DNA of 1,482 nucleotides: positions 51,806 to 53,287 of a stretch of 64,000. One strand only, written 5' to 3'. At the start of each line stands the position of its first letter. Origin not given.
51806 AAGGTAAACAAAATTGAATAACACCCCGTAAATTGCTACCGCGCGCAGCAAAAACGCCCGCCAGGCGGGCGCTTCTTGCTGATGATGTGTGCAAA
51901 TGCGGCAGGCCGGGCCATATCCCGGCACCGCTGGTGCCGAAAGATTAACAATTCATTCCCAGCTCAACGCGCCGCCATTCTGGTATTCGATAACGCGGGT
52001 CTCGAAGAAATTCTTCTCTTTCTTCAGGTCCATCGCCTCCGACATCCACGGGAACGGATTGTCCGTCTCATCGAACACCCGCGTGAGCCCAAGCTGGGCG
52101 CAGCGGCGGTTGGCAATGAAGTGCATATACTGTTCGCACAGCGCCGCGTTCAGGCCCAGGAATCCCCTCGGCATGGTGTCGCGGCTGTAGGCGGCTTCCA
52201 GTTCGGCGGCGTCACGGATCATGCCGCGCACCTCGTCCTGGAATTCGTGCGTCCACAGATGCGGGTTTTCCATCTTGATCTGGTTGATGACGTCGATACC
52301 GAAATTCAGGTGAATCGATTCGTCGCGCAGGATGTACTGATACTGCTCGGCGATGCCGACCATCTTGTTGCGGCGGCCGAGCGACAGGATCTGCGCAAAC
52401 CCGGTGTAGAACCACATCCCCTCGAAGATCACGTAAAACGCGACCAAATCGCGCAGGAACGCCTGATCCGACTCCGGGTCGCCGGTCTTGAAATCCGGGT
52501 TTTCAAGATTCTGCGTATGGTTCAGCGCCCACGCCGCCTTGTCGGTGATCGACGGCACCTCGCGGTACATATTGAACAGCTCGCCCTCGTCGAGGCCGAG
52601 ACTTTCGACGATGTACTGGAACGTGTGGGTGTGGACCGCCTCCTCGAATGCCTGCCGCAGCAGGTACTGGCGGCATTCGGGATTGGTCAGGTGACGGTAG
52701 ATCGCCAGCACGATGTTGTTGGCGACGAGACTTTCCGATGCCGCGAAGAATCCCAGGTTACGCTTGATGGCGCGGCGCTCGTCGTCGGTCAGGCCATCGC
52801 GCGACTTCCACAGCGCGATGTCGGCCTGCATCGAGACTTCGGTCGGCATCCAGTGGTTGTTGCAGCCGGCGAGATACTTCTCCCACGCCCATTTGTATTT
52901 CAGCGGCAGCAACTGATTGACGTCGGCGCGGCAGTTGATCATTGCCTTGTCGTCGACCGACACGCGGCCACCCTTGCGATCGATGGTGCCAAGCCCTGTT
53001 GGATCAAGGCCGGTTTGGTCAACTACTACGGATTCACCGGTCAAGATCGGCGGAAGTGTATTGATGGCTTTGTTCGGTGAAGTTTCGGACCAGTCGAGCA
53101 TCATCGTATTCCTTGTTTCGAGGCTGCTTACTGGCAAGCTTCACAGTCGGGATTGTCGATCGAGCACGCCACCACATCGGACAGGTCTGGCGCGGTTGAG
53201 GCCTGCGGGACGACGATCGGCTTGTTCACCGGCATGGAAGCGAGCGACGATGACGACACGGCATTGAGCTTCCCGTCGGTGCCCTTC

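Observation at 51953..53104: NrdB carries the class Ic (Mn/Fe, tyrosyl-radical-free) signature in an apparently free-living alphaproteobacterium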

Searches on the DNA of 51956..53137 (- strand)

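Call 32: search_rna_families(sources=[L005, L008, L014, L015, L020, L022, L030, L035, L039, L043, L048, L062, L059, L074], threshold=gathering)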
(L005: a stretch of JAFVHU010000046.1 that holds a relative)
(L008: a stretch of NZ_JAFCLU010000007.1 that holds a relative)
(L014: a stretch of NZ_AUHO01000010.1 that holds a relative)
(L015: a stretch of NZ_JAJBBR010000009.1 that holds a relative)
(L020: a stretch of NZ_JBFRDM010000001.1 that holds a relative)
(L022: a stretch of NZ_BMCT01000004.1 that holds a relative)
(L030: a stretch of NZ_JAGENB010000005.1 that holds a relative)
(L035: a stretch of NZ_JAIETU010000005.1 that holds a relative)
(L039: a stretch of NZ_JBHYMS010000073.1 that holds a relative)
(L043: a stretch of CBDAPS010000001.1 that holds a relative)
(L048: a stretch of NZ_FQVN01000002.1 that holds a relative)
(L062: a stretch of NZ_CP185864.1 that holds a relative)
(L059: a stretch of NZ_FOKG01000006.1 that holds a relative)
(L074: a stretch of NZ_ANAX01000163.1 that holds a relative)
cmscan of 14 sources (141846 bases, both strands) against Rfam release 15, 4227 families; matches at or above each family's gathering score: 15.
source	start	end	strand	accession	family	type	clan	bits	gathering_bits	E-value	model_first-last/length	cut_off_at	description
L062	7864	10089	-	RF02541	LSU_rRNA_bacteria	Gene; rRNA;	CL00112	2001.1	50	0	811-2925/2925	5'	Bacterial large subunit ribosomal RNA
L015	1315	1519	+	RF00174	Cobalamin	Cis-reg; riboswitch;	CL00101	140.4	31.5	4.9e-35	1-189/189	no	Cobalamin riboswitch aptamer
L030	1269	1479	+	RF00174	Cobalamin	Cis-reg; riboswitch;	CL00101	135.3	31.5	1.4e-33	1-189/189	no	Cobalamin riboswitch aptamer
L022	1263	1489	+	RF00174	Cobalamin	Cis-reg; riboswitch;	CL00101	131.9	31.5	1.4e-32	1-189/189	no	Cobalamin riboswitch aptamer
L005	1095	1312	+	RF00174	Cobalamin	Cis-reg; riboswitch;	CL00101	131.2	31.5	2.2e-32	1-189/189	no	Cobalamin riboswitch aptamer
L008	1266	1484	+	RF00174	Cobalamin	Cis-reg; riboswitch;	CL00101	130.9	31.5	2.6e-32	1-189/189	no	Cobalamin riboswitch aptamer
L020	1119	1319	+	RF00174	Cobalamin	Cis-reg; riboswitch;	CL00101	127.1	31.5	3.3e-31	1-189/189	no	Cobalamin riboswitch aptamer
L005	615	831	-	RF00174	Cobalamin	Cis-reg; riboswitch;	CL00101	124.4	31.5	1.9e-30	1-189/189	no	Cobalamin riboswitch aptamer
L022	814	1039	-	RF00174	Cobalamin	Cis-reg; riboswitch;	CL00101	123.6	31.5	3.2e-30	1-189/189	no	Cobalamin riboswitch aptamer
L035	1223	1438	+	RF00174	Cobalamin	Cis-reg; riboswitch;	CL00101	115.8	31.5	5.6e-28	1-189/189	no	Cobalamin riboswitch aptamer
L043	1327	1518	+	RF00174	Cobalamin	Cis-reg; riboswitch;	CL00101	114.7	31.5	1.1e-27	1-189/189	no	Cobalamin riboswitch aptamer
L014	789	1000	+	RF00174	Cobalamin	Cis-reg; riboswitch;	CL00101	92.1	31.5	3.2e-21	1-189/189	no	Cobalamin riboswitch aptamer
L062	1722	1935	+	RF00174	Cobalamin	Cis-reg; riboswitch;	CL00101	90.3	31.5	1.1e-20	1-189/189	no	Cobalamin riboswitch aptamer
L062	7620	7736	-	RF00001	5S_rRNA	Gene; rRNA;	CL00113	90.1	38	1.1e-17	1-120/120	no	5S ribosomal RNA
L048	1339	1563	+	RF00174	Cobalamin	Cis-reg; riboswitch;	CL00101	86.9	31.5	1e-19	1-189/189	no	Cobalamin riboswitch aptamer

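Call 36: search_rna_families(sources=[L006, L007, L009, L010, L011, L012, L013, L016, L017, L018, L019, L021, L023, L024, L025, L046], threshold=gathering)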
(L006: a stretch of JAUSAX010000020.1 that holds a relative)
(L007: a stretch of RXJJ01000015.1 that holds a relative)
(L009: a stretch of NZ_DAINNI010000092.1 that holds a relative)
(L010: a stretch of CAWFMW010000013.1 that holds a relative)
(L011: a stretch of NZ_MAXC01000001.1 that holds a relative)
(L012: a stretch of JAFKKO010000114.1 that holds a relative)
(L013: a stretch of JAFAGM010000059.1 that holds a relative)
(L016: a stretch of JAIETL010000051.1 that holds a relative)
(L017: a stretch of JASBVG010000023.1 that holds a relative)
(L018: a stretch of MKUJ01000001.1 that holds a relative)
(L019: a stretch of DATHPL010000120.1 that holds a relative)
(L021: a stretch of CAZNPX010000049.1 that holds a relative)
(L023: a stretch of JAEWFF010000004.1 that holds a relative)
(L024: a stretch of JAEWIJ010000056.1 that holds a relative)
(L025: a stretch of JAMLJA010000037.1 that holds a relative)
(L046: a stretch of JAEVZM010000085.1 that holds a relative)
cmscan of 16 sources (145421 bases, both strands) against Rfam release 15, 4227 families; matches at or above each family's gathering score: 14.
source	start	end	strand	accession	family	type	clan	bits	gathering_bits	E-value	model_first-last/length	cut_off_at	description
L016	1279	1479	+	RF00174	Cobalamin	Cis-reg; riboswitch;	CL00101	136.7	31.5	6e-34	1-189/189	no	Cobalamin riboswitch aptamer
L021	1312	1522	+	RF00174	Cobalamin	Cis-reg; riboswitch;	CL00101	133.5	31.5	4.9e-33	1-189/189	no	Cobalamin riboswitch aptamer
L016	6554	6753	+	RF00174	Cobalamin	Cis-reg; riboswitch;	CL00101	132.1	31.5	1.2e-32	1-189/189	no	Cobalamin riboswitch aptamer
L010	1272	1490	+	RF00174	Cobalamin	Cis-reg; riboswitch;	CL00101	129.5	31.5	6.8e-32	1-189/189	no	Cobalamin riboswitch aptamer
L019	1278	1499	+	RF00174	Cobalamin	Cis-reg; riboswitch;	CL00101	128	31.5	1.8e-31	1-189/189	no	Cobalamin riboswitch aptamer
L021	959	1169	-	RF00174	Cobalamin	Cis-reg; riboswitch;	CL00101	127.8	31.5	2.1e-31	1-189/189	no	Cobalamin riboswitch aptamer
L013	1235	1455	+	RF00174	Cobalamin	Cis-reg; riboswitch;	CL00101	127.7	31.5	2.2e-31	1-189/189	no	Cobalamin riboswitch aptamer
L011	1257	1476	+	RF00174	Cobalamin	Cis-reg; riboswitch;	CL00101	127.1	31.5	3.3e-31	1-189/189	no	Cobalamin riboswitch aptamer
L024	1268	1479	+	RF00174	Cobalamin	Cis-reg; riboswitch;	CL00101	125.2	31.5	1.2e-30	1-189/189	no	Cobalamin riboswitch aptamer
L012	1115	1331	+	RF00174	Cobalamin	Cis-reg; riboswitch;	CL00101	123.8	31.5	2.9e-30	1-189/189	no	Cobalamin riboswitch aptamer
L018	1065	1281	+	RF00174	Cobalamin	Cis-reg; riboswitch;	CL00101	120.8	31.5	2.2e-29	1-189/189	no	Cobalamin riboswitch aptamer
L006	1083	1301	+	RF00174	Cobalamin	Cis-reg; riboswitch;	CL00101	119.1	31.5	6.3e-29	1-189/189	no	Cobalamin riboswitch aptamer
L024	6712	6908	+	RF00174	Cobalamin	Cis-reg; riboswitch;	CL00101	119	31.5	6.7e-29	1-189/189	no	Cobalamin riboswitch aptamer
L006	607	824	-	RF00174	Cobalamin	Cis-reg; riboswitch;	CL00101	118.9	31.5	7.2e-29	1-189/189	no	Cobalamin riboswitch aptamer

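Call 37: search_rna_families(sources=[L026, L027, L028, L029, L031, L032, L033, L034, L036, L037, L038, L040, L041, L042, L049], threshold=gathering)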
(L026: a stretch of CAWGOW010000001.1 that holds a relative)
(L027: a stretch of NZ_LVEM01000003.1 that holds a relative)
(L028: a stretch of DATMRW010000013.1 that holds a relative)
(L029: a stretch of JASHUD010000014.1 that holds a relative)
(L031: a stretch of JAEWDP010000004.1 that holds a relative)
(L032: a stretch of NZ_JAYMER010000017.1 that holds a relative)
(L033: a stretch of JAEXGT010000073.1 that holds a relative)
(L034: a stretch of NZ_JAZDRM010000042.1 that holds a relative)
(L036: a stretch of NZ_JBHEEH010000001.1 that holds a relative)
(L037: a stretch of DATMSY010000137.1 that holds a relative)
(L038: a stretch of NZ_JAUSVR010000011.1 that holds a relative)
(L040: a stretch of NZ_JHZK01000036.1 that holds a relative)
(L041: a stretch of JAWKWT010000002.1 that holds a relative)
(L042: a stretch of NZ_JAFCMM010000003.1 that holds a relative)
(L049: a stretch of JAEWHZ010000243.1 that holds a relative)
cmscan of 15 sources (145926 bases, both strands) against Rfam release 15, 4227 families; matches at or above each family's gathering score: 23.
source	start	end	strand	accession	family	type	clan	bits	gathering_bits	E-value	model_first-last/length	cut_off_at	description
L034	8923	9131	-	RF00174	Cobalamin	Cis-reg; riboswitch;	CL00101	134.4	31.5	2.6e-33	1-189/189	no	Cobalamin riboswitch aptamer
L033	1262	1466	+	RF00174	Cobalamin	Cis-reg; riboswitch;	CL00101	133.8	31.5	4.1e-33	1-189/189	no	Cobalamin riboswitch aptamer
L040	1318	1517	+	RF00174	Cobalamin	Cis-reg; riboswitch;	CL00101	132.5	31.5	9.5e-33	1-189/189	no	Cobalamin riboswitch aptamer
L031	1309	1522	+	RF00174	Cobalamin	Cis-reg; riboswitch;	CL00101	130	31.5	5e-32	1-189/189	no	Cobalamin riboswitch aptamer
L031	8555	8765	-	RF00174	Cobalamin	Cis-reg; riboswitch;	CL00101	129.3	31.5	7.5e-32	1-189/189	no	Cobalamin riboswitch aptamer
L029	841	1054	+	RF00174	Cobalamin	Cis-reg; riboswitch;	CL00101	128.7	31.5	1.1e-31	1-189/189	no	Cobalamin riboswitch aptamer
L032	5692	5901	+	RF00174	Cobalamin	Cis-reg; riboswitch;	CL00101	127.9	31.5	1.9e-31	1-189/189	no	Cobalamin riboswitch aptamer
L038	1278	1508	+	RF00174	Cobalamin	Cis-reg; riboswitch;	CL00101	127.2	31.5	3.2e-31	1-189/189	no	Cobalamin riboswitch aptamer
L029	392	580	-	RF00174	Cobalamin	Cis-reg; riboswitch;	CL00101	126.9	31.5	3.7e-31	1-189/189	no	Cobalamin riboswitch aptamer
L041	1297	1511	+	RF00174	Cobalamin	Cis-reg; riboswitch;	CL00101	126.7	31.5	4.3e-31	1-189/189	no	Cobalamin riboswitch aptamer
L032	1098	1310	+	RF00174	Cobalamin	Cis-reg; riboswitch;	CL00101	126.5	31.5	5e-31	1-189/189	no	Cobalamin riboswitch aptamer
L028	1082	1295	+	RF00174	Cobalamin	Cis-reg; riboswitch;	CL00101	125.9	31.5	7.5e-31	1-189/189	no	Cobalamin riboswitch aptamer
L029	5667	5861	+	RF00174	Cobalamin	Cis-reg; riboswitch;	CL00101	124.9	31.5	1.5e-30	1-189/189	no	Cobalamin riboswitch aptamer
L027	1287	1500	+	RF00174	Cobalamin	Cis-reg; riboswitch;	CL00101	124.8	31.5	1.5e-30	1-189/189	no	Cobalamin riboswitch aptamer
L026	1254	1473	+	RF00174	Cobalamin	Cis-reg; riboswitch;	CL00101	122.1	31.5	9.2e-30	1-189/189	no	Cobalamin riboswitch aptamer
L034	1318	1531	+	RF00174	Cobalamin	Cis-reg; riboswitch;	CL00101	121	31.5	1.8e-29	1-189/189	no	Cobalamin riboswitch aptamer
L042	1146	1377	+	RF00174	Cobalamin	Cis-reg; riboswitch;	CL00101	118.9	31.5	7.4e-29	1-189/189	no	Cobalamin riboswitch aptamer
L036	1236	1450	+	RF00174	Cobalamin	Cis-reg; riboswitch;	CL00101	118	31.5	1.3e-28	1-189/189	no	Cobalamin riboswitch aptamer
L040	5858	6071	+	RF00174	Cobalamin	Cis-reg; riboswitch;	CL00101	106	31.5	3.7e-25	1-189/189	no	Cobalamin riboswitch aptamer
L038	7039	7111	-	RF00005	tRNA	Gene; tRNA;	CL00001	75.2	29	2.6e-14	1-71/71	no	tRNA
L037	1214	1367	+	RF00174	Cobalamin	Cis-reg; riboswitch;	CL00101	74.6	31.5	3.5e-16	1-189/189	no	Cobalamin riboswitch aptamer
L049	1679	1750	-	RF00005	tRNA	Gene; tRNA;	CL00001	68.6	29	1.7e-12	1-71/71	no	tRNA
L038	9215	9285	-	RF00005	tRNA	Gene; tRNA;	CL00001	66.1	29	8.6e-12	1-71/71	no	tRNA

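Call 38: search_rna_families(sources=[L044, L045, L047, L050, L051, L052, L053, L054, L055, L056, L057, L058, L060, L063, L064, L072], threshold=gathering)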
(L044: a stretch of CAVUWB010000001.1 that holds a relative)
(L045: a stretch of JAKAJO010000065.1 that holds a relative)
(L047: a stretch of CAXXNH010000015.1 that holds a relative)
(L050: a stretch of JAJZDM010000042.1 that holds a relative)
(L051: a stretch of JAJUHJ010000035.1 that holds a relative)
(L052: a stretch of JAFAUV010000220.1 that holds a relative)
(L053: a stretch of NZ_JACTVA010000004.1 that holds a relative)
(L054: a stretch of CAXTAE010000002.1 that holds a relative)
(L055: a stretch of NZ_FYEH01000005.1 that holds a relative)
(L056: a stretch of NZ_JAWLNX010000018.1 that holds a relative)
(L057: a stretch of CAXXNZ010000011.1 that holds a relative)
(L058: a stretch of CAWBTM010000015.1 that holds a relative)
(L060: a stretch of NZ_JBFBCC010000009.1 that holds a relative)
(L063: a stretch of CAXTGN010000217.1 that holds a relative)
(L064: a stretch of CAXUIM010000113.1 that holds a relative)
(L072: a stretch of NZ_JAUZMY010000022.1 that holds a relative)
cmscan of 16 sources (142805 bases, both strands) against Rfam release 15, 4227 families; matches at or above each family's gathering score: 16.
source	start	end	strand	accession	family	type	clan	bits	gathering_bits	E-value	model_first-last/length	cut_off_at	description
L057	8996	9212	+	RF00174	Cobalamin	Cis-reg; riboswitch;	CL00101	136.3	31.5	7.6e-34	1-189/189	no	Cobalamin riboswitch aptamer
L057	5788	5988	+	RF00174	Cobalamin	Cis-reg; riboswitch;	CL00101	132.4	31.5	9.6e-33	1-189/189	no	Cobalamin riboswitch aptamer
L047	1290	1510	+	RF00174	Cobalamin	Cis-reg; riboswitch;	CL00101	129.4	31.5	6.9e-32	1-189/189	no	Cobalamin riboswitch aptamer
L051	1241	1438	+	RF00174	Cobalamin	Cis-reg; riboswitch;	CL00101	124.7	31.5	1.5e-30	1-189/189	no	Cobalamin riboswitch aptamer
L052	1266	1486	+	RF00174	Cobalamin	Cis-reg; riboswitch;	CL00101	119.7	31.5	4.2e-29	1-189/189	no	Cobalamin riboswitch aptamer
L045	1353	1540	+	RF00174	Cobalamin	Cis-reg; riboswitch;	CL00101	119.5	31.5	4.8e-29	1-189/189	no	Cobalamin riboswitch aptamer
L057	1049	1245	-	RF00174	Cobalamin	Cis-reg; riboswitch;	CL00101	117.3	31.5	2e-28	1-189/189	no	Cobalamin riboswitch aptamer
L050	1370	1555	+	RF00174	Cobalamin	Cis-reg; riboswitch;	CL00101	116.9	31.5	2.7e-28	1-189/189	no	Cobalamin riboswitch aptamer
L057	1350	1545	+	RF00174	Cobalamin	Cis-reg; riboswitch;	CL00101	116.5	31.5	3.5e-28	1-189/189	no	Cobalamin riboswitch aptamer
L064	1345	1543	+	RF00174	Cobalamin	Cis-reg; riboswitch;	CL00101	113.6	31.5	2.4e-27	1-189/189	no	Cobalamin riboswitch aptamer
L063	1173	1368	+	RF00174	Cobalamin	Cis-reg; riboswitch;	CL00101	109.6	31.5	3.3e-26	1-189/189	no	Cobalamin riboswitch aptamer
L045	980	1182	-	RF00174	Cobalamin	Cis-reg; riboswitch;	CL00101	100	31.5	1.9e-23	1-189/189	no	Cobalamin riboswitch aptamer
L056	1739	1985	+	RF00174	Cobalamin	Cis-reg; riboswitch;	CL00101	92.5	31.5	2.6e-21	1-189/189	no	Cobalamin riboswitch aptamer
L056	8036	8286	-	RF00174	Cobalamin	Cis-reg; riboswitch;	CL00101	89.8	31.5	1.6e-20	1-189/189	no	Cobalamin riboswitch aptamer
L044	1266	1476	+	RF00174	Cobalamin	Cis-reg; riboswitch;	CL00101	74.1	31.5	4.9e-16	1-189/189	no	Cobalamin riboswitch aptamer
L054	6613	6698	+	RF00005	tRNA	Gene; tRNA;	CL00001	59.2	29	6.5e-10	1-71/71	no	tRNA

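Call 39: search_rna_families(sources=[L061, L065, L066, L067, L068, L069, L070, L071, L073, L075, L076, L077, L078, L079], threshold=gathering)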
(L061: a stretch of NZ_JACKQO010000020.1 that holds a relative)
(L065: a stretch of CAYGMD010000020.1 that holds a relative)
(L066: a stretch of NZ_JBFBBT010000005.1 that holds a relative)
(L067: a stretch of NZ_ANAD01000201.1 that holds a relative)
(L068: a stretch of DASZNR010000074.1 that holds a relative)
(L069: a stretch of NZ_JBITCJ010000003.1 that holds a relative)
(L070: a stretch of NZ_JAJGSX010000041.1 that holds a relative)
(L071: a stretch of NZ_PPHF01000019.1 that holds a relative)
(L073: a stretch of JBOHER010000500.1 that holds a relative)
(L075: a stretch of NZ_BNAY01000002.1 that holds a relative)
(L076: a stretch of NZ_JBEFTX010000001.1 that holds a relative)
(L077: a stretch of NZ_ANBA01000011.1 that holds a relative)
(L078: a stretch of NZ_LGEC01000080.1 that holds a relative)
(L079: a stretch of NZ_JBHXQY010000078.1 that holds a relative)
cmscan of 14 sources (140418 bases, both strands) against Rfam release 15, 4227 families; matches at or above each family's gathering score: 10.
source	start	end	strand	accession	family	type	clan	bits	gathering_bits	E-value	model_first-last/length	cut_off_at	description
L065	1341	1555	+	RF00174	Cobalamin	Cis-reg; riboswitch;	CL00101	112.3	31.5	5.6e-27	1-189/189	no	Cobalamin riboswitch aptamer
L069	6556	6759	+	RF00174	Cobalamin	Cis-reg; riboswitch;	CL00101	105.3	31.5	5.4e-25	1-189/189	no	Cobalamin riboswitch aptamer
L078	1497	1689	+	RF00174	Cobalamin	Cis-reg; riboswitch;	CL00101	103.7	31.5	1.6e-24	1-189/189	no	Cobalamin riboswitch aptamer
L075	7377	7597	+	RF00174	Cobalamin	Cis-reg; riboswitch;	CL00101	90.5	31.5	9.3e-21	1-189/189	no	Cobalamin riboswitch aptamer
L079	682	872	+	RF00174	Cobalamin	Cis-reg; riboswitch;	CL00101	88.8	31.5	2.8e-20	1-189/189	no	Cobalamin riboswitch aptamer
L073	5663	5888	+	RF00174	Cobalamin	Cis-reg; riboswitch;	CL00101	81.8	31.5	3e-18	1-189/189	no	Cobalamin riboswitch aptamer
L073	1182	1421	+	RF00174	Cobalamin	Cis-reg; riboswitch;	CL00101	73.7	31.5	6.1e-16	1-189/189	no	Cobalamin riboswitch aptamer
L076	1079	1400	+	RF00174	Cobalamin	Cis-reg; riboswitch;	CL00101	65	31.5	1.8e-13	1-189/189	no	Cobalamin riboswitch aptamer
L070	1264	1515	+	RF00174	Cobalamin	Cis-reg; riboswitch;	CL00101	59.7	31.5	6e-12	1-189/189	no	Cobalamin riboswitch aptamer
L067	442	704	+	RF00174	Cobalamin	Cis-reg; riboswitch;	CL00101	53.8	31.5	3e-10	1-189/189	no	Cobalamin riboswitch aptamer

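Call 41: search_rna_families(sources=[L080, L081, L082, L083, L084], threshold=gathering)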
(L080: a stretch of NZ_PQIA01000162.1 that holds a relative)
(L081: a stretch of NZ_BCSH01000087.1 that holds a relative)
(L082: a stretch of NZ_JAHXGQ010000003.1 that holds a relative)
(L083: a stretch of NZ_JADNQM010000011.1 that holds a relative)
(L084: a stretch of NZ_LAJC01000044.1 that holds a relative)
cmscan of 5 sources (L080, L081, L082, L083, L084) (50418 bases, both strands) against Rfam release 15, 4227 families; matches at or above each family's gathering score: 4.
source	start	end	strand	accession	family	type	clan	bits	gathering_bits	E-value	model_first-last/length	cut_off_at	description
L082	1587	1795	+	RF00174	Cobalamin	Cis-reg; riboswitch;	CL00101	99.8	31.5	7.4e-24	1-189/189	no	Cobalamin riboswitch aptamer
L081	1516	1719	+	RF00174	Cobalamin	Cis-reg; riboswitch;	CL00101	94.5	31.5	2.5e-22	1-189/189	no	Cobalamin riboswitch aptamer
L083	5691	5911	+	RF00174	Cobalamin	Cis-reg; riboswitch;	CL00101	91.3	31.5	2e-21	1-189/189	no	Cobalamin riboswitch aptamer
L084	1467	1728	+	RF00174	Cobalamin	Cis-reg; riboswitch;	CL00101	43.5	31.5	9.8e-08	1-189/189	no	Cobalamin riboswitch aptamer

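Call 57: search_rna_families(source=L085, threshold=gathering)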
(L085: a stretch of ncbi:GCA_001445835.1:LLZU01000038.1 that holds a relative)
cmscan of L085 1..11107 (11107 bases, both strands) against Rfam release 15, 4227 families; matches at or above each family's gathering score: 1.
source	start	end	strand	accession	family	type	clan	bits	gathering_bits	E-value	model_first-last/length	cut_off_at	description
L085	1953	2223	+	RF00174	Cobalamin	Cis-reg; riboswitch;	CL00101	74.4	31.5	3e-17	1-189/189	no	Cobalamin riboswitch aptamer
